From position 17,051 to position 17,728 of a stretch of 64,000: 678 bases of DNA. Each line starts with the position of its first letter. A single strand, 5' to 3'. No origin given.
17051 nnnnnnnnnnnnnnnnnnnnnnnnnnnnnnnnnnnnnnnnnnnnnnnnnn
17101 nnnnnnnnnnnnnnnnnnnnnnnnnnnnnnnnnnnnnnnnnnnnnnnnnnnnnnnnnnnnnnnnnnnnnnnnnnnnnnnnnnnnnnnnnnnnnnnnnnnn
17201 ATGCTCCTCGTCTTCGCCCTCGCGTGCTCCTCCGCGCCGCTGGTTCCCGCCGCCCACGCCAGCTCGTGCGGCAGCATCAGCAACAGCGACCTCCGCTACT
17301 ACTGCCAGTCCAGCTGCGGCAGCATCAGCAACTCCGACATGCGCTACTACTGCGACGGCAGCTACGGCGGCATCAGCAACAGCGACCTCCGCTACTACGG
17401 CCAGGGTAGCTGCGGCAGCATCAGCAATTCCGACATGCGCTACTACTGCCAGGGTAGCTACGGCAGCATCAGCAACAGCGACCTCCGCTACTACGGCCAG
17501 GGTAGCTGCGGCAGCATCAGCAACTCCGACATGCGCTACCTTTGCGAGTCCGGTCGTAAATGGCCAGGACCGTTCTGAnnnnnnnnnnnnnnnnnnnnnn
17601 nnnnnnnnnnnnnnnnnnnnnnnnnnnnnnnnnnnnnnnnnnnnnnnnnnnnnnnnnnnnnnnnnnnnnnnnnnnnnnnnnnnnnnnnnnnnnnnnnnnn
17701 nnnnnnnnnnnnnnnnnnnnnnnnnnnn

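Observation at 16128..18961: Two-component operon with a secreted tandem-repeat Cys protein inserted between a sensor-less histidine kinase and a sigma-54 regulator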

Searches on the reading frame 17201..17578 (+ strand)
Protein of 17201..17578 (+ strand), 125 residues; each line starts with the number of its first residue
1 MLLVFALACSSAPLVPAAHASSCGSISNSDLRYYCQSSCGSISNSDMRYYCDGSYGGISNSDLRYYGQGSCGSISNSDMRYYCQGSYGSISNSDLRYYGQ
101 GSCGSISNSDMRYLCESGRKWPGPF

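Call 3: search_protein_families(library=pfam, proteins=[window:17201-17578:+], max_evalue=1)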
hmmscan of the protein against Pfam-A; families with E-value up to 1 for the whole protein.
window:17201-17578:+ (125 aa): 2 families
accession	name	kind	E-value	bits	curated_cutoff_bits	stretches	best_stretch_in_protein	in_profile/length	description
PF10772.14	Phage_HP1_Orf24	-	0.14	12.6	25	0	52-71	65-84/134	Bacteriophage HP1, Orf24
PF22912.2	zf-DPOE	-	0.17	12.5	21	0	71-85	10-24/58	Zinc finger domain of DNA polymerase-epsilon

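Call 4: search_protein_families(library=ncbifam, proteins=[window:17201-17578:+], max_evalue=1)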
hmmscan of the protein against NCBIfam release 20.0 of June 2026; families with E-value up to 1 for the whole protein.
window:17201-17578:+ (125 aa): 2 families
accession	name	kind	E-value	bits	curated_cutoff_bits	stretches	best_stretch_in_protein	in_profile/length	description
NF033609.2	MSCRAMM_ClfA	exception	0.18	9.4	1150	1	26-93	585-680/934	MSCRAMM family adhesin clumping factor ClfA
NF007375.0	PRK09880.1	equivalog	0.47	9.1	469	0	83-106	32-55/344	L-idonate 5-dehydrogenase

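Call 7: find_homologous_proteins(query=window:17201-17578:+, max_evalue=0.01)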
Query window:17201-17578:+ (125 aa): 27 proteins with E <= 0.01 among 2146 candidates.
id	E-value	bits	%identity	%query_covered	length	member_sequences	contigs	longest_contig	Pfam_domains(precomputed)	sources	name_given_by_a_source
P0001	4.3e-42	161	84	70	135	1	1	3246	-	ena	-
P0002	1.2e-40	157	56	100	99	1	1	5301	-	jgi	-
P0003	1.6e-40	156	67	67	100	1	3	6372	-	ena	-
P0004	2.7e-40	156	74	66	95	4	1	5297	-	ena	-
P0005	3.6e-40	155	57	96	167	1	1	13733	-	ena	-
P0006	1.5e-37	147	72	70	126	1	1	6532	-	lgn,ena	-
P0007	1.3e-34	137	63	96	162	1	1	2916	-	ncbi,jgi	jgi:hypothetical protein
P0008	7.9e-34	135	56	87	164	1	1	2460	-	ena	-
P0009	2.3e-29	120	75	63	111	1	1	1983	-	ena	-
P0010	1.3e-28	118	74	56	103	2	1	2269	-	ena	-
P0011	2.4e-28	117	77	58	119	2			-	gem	-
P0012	3.2e-25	107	79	53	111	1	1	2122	-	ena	-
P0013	8.0e-24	102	81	46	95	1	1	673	-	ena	-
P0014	6.9e-23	99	63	64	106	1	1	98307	-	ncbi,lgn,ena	-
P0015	2.2e-21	95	67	56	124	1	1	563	-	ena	-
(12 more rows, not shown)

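Call 10: find_encoding_contigs(protein=P0014, flank=8000, max_places=3)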
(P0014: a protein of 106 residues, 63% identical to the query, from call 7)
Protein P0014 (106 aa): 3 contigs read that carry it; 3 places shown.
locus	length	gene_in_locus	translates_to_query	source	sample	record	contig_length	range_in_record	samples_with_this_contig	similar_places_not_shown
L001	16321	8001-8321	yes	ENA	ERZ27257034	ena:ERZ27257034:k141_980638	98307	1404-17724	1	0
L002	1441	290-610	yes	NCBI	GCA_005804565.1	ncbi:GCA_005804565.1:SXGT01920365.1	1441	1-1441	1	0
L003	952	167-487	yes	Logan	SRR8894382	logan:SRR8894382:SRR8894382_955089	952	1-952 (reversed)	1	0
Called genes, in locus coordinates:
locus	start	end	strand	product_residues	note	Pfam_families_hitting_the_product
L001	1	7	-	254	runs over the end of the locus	PF01975:SurE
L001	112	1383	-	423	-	-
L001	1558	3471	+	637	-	-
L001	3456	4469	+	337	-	PF01073:3Beta_HSD, PF01370:Epimerase, PF02719:Polysacc_synt_2 (faint), PF04321:RmlD_sub_bind, PF05368:NmrA, PF13460:NAD_binding_10, PF16363:GDP_Man_Dehyd, PF07993:NAD_binding_4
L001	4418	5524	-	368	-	PF13524:Glyco_trans_1_2 (faint), PF13692:Glyco_trans_1_4, PF00534:Glycos_transf_1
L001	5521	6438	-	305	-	PF01795:Methyltransf_5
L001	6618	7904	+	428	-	PF00285:Citrate_synt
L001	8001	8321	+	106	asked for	-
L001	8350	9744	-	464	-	PF00890:FAD_binding_2, PF01134:GIDA (weak), PF01262:AlaDh_PNT_C (faint), PF07992:Pyr_redox_2, PF12831:FAD_oxidored, PF13450:NAD_binding_8 (weak), PF00070:Pyr_redox, PF02852:Pyr_redox_dim, +2 more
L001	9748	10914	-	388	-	PF00364:Biotin_lipoyl, PF02817:E3_binding, PF00198:2-oxoacid_dh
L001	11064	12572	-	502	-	-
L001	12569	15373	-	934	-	PF16078:2-oxogl_dehyd_N (weak), PF00676:E1_dh, PF02779:Transket_pyr, PF16870:OxoGdeHyase_C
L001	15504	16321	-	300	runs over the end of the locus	PF00126:HTH_1, PF03466:LysR_substrate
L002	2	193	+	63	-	?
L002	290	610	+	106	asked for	-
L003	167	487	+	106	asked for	-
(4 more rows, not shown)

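Call 11: find_encoding_contigs(protein=P0005, flank=8000, max_places=3)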
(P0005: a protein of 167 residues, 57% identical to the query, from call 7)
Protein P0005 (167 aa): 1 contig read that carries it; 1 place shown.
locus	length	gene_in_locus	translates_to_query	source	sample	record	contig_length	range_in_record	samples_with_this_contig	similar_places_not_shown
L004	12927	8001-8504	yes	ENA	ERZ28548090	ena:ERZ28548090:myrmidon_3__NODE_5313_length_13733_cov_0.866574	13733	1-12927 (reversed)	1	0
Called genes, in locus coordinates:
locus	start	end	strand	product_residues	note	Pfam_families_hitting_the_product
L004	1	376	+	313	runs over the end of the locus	PF01839:FG-GAP (faint), PF13517:FG-GAP_3 (weak)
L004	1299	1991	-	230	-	-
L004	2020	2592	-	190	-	-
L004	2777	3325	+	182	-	-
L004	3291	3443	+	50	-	-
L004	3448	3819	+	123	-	-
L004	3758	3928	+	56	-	-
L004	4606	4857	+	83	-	PF01135:PCMT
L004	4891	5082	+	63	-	PF01135:PCMT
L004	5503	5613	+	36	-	-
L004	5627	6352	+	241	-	-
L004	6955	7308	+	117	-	-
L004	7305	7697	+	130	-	-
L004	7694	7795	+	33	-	-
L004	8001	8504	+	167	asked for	-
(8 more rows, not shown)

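Call 12: find_encoding_contigs(protein=P0001, flank=8000, max_places=3)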
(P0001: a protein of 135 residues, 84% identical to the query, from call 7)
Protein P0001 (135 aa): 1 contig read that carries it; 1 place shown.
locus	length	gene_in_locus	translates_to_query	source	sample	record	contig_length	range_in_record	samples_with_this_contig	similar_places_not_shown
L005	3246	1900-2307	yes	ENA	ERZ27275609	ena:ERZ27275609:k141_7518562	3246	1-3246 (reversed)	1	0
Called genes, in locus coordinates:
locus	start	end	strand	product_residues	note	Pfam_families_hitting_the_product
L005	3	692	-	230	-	?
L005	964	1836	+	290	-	-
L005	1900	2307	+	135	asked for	-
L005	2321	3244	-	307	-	?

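Call 13: find_encoding_contigs(protein=P0002, flank=8000, max_places=3)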
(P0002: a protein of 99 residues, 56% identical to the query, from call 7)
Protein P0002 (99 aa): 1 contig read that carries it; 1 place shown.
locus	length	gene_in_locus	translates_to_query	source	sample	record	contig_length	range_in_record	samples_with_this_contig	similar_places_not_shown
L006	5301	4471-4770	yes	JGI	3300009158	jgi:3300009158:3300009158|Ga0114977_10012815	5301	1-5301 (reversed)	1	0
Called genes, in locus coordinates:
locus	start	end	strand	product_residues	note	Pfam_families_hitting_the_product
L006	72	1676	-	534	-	PF03023:MurJ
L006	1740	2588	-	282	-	PF05368:NmrA, PF13460:NAD_binding_10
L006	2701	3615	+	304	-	PF00126:HTH_1, PF03466:LysR_substrate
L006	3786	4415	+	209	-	-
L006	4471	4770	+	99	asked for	-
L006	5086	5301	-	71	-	?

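Call 14: find_encoding_contigs(protein=P0003, flank=8000, max_places=3)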
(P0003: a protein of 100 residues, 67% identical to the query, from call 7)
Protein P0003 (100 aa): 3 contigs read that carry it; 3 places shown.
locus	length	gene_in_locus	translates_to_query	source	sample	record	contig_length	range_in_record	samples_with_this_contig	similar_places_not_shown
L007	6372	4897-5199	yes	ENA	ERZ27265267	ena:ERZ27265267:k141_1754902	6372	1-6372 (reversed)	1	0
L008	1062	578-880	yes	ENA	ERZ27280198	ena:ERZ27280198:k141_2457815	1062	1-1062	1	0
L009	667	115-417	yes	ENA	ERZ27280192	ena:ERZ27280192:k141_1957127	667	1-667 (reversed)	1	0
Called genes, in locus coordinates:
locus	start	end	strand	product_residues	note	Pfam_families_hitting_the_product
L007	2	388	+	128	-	?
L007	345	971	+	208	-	-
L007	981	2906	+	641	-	PF00884:Sulfatase, PF01663:Phosphodiest, PF16347:SGSH_C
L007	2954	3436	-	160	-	PF09832:DUF2059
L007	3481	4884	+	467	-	PF03781:FGE-sulfatase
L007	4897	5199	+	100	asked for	-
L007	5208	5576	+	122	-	-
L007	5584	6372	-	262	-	?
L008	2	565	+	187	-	?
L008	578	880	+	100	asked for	-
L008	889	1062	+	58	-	?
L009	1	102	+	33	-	?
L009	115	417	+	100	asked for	-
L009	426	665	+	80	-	?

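Call 15: find_encoding_contigs(protein=P0006, flank=8000, max_places=3)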
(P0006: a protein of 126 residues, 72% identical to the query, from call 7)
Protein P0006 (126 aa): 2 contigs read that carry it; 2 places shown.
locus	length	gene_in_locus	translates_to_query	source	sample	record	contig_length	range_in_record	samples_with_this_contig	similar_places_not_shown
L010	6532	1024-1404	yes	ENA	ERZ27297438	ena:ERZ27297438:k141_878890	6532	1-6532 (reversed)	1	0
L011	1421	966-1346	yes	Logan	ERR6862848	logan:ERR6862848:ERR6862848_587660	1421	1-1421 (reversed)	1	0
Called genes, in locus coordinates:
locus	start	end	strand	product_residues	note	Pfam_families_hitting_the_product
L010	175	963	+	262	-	PF10988:DUF2807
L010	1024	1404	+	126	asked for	-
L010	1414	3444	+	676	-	PF00723:Glyco_hydro_15 (faint)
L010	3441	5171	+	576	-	PF00128:Alpha-amylase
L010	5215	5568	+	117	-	-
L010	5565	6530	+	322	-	?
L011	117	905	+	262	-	PF10988:DUF2807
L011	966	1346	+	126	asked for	-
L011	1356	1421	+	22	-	?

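Call 17: find_encoding_contigs(protein=window:17201-17578:+, flank=3000, max_places=3)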
Protein window:17201-17578:+ (125 aa): 9 contigs read that carry it; 2 places shown.
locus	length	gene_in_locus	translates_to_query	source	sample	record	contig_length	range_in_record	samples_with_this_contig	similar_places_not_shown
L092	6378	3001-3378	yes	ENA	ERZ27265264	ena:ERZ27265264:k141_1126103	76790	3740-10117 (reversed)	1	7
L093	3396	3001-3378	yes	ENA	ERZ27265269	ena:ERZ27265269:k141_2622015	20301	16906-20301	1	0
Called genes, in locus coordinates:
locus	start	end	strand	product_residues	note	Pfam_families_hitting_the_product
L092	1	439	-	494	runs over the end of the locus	PF00082:Peptidase_S8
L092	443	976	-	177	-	PF01161:PBP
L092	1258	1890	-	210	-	-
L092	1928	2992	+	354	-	PF00512:HisKA, PF02518:HATPase_c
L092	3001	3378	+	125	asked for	-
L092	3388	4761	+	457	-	PF00072:Response_reg, PF00158:Sigma54_activat, PF14532:Sigma54_activ_2, PF07728:AAA_5 (weak), PF25601:AAA_lid_14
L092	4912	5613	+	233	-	-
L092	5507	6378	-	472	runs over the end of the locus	PF02321:OEP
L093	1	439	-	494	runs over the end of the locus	PF00082:Peptidase_S8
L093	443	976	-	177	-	PF01161:PBP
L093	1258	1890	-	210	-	-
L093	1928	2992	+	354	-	PF00512:HisKA, PF02518:HATPase_c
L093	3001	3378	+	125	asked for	-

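Call 30: predict_structure(alignment_id=A1)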
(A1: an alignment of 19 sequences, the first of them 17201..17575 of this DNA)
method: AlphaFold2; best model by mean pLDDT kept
length: 125 residues; sequences in the alignment: 19
mean_pLDDT: 48.2   pTM: 0.33
mean pLDDT of the five models: 48.2, 46.0, 45.6, 44.8, 42.9
residues with pLDDT >= 90: 0; 70-90: 0; 50-70: 52; < 50: 73
segments of 3 or more residues with pLDDT < 50: 1-3, 8-22, 24-32, 99-125
pLDDT, mean of each block of 10 residues (from residue 1): 49 46 45 51 51 54 52 50 52 50 45 40 35
secondary structure, 60 per line:
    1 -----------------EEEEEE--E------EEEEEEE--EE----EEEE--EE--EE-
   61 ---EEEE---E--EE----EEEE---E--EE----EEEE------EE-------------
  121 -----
elements in order: E18-23 E33-39 E48-51 E64-67 E80-83 E96-99

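Call 31: search_protein_representatives(alignment_id=A1)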
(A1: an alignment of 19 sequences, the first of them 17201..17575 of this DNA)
Query: 19 sequences, 101 profile positions. Proteins with E-value up to 0.001 (for the whole library): 245; up to 1e-10: 85; up to 1e-30: 19. The best 150 are listed.
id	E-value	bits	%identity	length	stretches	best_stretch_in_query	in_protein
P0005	1.3e-57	208.1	-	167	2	32-100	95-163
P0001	2.9e-55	200.6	-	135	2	32-100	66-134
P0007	1.8e-52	191.6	-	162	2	29-100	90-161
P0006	1.4e-46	172.6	-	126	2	33-100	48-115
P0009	1.8e-44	165.9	-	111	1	5-100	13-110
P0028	4.8e-43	161.3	-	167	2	30-100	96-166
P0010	1.2e-41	156.9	-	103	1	5-100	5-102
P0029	1.8e-41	156.3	-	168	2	30-100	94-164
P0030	3.6e-40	152.1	-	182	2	31-99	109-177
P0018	6.5e-38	144.8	-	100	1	2-100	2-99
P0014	3.4e-37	142.5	-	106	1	4-99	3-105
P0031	1.4e-36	140.5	-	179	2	30-82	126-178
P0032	3.4e-35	136.1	-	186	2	22-92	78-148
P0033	7.2e-35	135.1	-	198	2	22-91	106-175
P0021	1.5e-34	134.0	-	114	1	4-100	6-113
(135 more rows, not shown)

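Call 36: search_solved_structures(query=A1, max_evalue=10)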
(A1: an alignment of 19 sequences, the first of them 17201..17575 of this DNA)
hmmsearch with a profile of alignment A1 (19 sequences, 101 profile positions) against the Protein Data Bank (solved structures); distinct sequences matched with E-value up to 10: 9.
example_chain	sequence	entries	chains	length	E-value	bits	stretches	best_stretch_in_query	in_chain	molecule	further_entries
5e7b_A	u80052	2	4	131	0.28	14.4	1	46-77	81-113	nanobody nano-L06 | nanobody L06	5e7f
9l1l_C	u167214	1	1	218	0.63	13.2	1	49-85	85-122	11-72 heavy chain(V region)-mouse IgG2b CH1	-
9ub6_B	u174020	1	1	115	0.71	13.1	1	39-60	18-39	Nanobody VHH261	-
9uev_B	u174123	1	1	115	0.72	13.1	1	39-60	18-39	Nb261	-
8hcu_A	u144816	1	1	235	1.2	12.3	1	14-59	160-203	cDNA FLJ55590, highly similar to JmjC domain-containing histone demethylation protein 1B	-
4wpx_A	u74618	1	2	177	1.3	12.3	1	29-56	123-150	Cell division control protein 31-like protein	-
9yz8_B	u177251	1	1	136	1.3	12.2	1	28-83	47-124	VHH MOD203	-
6ams_A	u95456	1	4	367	2.1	11.6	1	33-73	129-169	Beta sliding clamp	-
4tsz_A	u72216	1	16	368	2.1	11.5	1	33-73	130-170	DNA polymerase III subunit beta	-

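Call 37: find_related_loci(query=A1, collection=metagenome_contigs, flank=5000)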
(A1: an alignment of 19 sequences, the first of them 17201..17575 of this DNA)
Query A1 (125 aa) in metagenome_contigs; peptide patterns used: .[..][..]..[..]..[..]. (x = any residue, [..] = any of these).
32 stretches matched a pattern; 28 encode a relative of the query (tblastn E <= 1e-3); 28 distinct loci.
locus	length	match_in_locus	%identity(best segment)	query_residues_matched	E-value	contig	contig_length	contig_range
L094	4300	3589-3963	74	1-123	4e-61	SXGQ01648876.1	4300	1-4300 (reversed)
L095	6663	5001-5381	70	1-125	7e-58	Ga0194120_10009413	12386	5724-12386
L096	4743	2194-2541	73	6-125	2e-56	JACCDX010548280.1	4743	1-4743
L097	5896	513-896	74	1-125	1e-52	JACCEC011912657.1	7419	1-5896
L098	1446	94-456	60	3-123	4e-49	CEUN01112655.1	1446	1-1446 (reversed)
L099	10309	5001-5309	74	20-122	7e-47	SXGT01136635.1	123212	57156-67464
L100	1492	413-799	62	1-122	4e-47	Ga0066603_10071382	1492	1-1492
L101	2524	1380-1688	70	20-122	2e-44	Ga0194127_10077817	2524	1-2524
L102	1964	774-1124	63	4-124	5e-43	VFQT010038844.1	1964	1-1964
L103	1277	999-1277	68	12-117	8e-43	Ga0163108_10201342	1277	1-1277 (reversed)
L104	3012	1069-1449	55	3-122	6e-38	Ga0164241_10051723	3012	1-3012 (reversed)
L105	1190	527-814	73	21-117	1e-38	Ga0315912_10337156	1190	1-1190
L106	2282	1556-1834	73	1-123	5e-37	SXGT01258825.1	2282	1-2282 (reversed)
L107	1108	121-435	60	20-125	2e-37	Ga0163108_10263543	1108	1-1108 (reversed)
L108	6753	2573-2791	77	53-125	8e-34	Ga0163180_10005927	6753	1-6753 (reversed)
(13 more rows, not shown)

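Call 45: search_protein_families(library=pfam, alignment_id=A3, max_evalue=0.01)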
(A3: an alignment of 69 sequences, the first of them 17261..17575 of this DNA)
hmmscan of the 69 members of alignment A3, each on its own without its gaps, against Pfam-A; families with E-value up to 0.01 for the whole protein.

A. member 1, window:17261-17575:+ (105 aa): 0 families

B. families by the number of members that match (of 69 scanned): 14 families
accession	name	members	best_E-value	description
PF22912.2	zf-DPOE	6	1.8e-06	Zinc finger domain of DNA polymerase-epsilon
PF01754.22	zf-A20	4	4.7e-08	A20-like zinc finger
PF23626.1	CCD_aECM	3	3e-07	aECM cysteine-cradle domain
PF25052.1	AtDEF-like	2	0.00059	Defensin-like family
PF13405.12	EF-hand_6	2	0.0022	EF-hand domain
PF08017.16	Fibrinogen_BP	1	4.9e-05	Fibrinogen binding protein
PF17490.7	Tnp_22_dsRBD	1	8.7e-05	L1 transposable element dsRBD-like domain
PF03884.20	YacG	1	0.0018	DNA gyrase inhibitor YacG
PF10281.14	Ish1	1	0.0022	Putative nuclear envelope organisation protein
PF07282.18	Cas12f1-like_TNB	1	0.0028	Cas12f1-like, TNB domain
PF22998.2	GNAT_LYC1-like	1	0.0054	LYC1 GNAT-like C-terminal domain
PF11584.14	Toxin_ToxA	1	0.0058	Proteinaceous host-selective toxin ToxA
PF13560.12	HTH_31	1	0.0078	Helix-turn-helix domain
PF04322.17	DUF473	1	0.0079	Protein of unknown function (DUF473)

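Call 46: search_protein_families(library=padloc, proteins=[window:17201-17578:+], max_evalue=0.01)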
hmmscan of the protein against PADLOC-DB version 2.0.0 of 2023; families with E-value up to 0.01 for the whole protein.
window:17201-17578:+ (125 aa): 0 families

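Call 47: predict_structure(alignment_id=A3)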
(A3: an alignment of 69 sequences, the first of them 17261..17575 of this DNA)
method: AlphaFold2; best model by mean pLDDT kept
length: 105 residues; sequences in the alignment: 69
mean_pLDDT: 96.5   pTM: 0.85
mean pLDDT of the five models: 96.5, 94.9, 94.2, 88.8, 74.0
residues with pLDDT >= 90: 101; 70-90: 2; 50-70: 2; < 50: 0
segments of 3 or more residues with pLDDT < 50: none
pLDDT, mean of each block of 10 residues (from residue 1): 92 97 98 97 98 98 98 98 98 97 86
secondary structure, 60 per line:
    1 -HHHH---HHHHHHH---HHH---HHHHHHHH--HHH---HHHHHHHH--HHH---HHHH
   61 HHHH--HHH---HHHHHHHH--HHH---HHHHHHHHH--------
elements in order: H2-5 H9-15 H25-32 H41-48 H57-64 H73-80 H89-97

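Call 50: fold_search(model_id=the predicted structure, library=pdb)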
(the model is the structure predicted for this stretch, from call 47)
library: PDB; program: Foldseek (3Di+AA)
matches with E <= 10: 16; with E <= 0.001: 0
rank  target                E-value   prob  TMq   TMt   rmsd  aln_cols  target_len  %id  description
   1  8v2d_J                1.6e+00  0.10  0.25  0.11  12.7       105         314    7  Computational Designed Nanocage O43_129 (released 2024-03-13)
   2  7upq_J                3.8e+00  0.04  0.23  0.15  13.6       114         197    7  Crystal structure of designed heterotrimeric assembly DHT03_1arm_A21/B/C (released 2022-12-14)
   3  7upq_A                4.2e+00  0.04  0.23  0.15  14.0       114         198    7  Crystal structure of designed heterotrimeric assembly DHT03_1arm_A21/B/C (released 2022-12-14)
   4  7unj_A                5.2e+00  0.02  0.19  0.12  14.5       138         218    8  De novo designed chlorophyll dimer protein with Zn pheophorbide a methyl ester matching geometry of purple bacterial s (released 2023-04-19)
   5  5cwp                  5.2e+00  0.02  0.13  0.09  11.7        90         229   11  Crystal structure of de novo designed helical repeat protein DHR79 (released 2015-12-16)
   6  7unj_B                5.4e+00  0.02  0.15  0.10  15.2       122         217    9  De novo designed chlorophyll dimer protein with Zn pheophorbide a methyl ester matching geometry of purple bacterial s (released 2023-04-19)
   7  6xi6                  7.1e+00  0.02  0.16  0.11   9.5        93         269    8  Hierarchical design of multi-scale protein complexes by combinatorial assembly of oligomeric helical bundle and repeat p (released 2021-06-02)
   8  7upp_A                7.4e+00  0.02  0.20  0.10  14.1       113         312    4  Crystal structure of designed heterotrimeric assembly DHT03_2arm_A21/B21/C long (released 2022-12-14)
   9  5cwi                  7.4e+00  0.01  0.13  0.09  10.6        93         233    8  Crystal structure of de novo designed helical repeat protein DHR18 (released 2015-12-16)
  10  6tep_C                7.4e+00  0.01  0.14  0.07  12.2       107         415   14  Crystal structure of a galactokinase from Bifidobacterium infantis in complex with ADP (released 2020-06-10)
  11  7o6v_B                7.8e+00  0.01  0.13  0.16   9.1        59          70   17  Crystal structure of the VEL1 VEL polymerising domain (R643A K645D I664D mutant) (released 2022-11-09)
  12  9dd3_A                8.7e+00  0.01  0.17  0.09  14.3       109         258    6  Crystal Structure of Designed allosteric facilitated dissociation switch AS5 in complex state HE (released 2025-08-20)
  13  6tep_D                8.7e+00  0.01  0.14  0.07  12.1        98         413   16  Crystal structure of a galactokinase from Bifidobacterium infantis in complex with ADP (released 2020-06-10)
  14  7o6v_C                8.7e+00  0.01  0.11  0.14  11.2        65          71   17  Crystal structure of the VEL1 VEL polymerising domain (R643A K645D I664D mutant) (released 2022-11-09)
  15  6teq_A                9.7e+00  0.01  0.15  0.07  12.0        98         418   16  Crystal structure of a galactokinase from Bifidobacterium infantis in complex with 2-deoxy-2-fluoro-galactose (released 2020-06-10)
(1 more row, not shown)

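Call 70: list_cluster_members(proteins=[window:17201-17575:+, L124:1460-1834:+, L122:5074-5448:+])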
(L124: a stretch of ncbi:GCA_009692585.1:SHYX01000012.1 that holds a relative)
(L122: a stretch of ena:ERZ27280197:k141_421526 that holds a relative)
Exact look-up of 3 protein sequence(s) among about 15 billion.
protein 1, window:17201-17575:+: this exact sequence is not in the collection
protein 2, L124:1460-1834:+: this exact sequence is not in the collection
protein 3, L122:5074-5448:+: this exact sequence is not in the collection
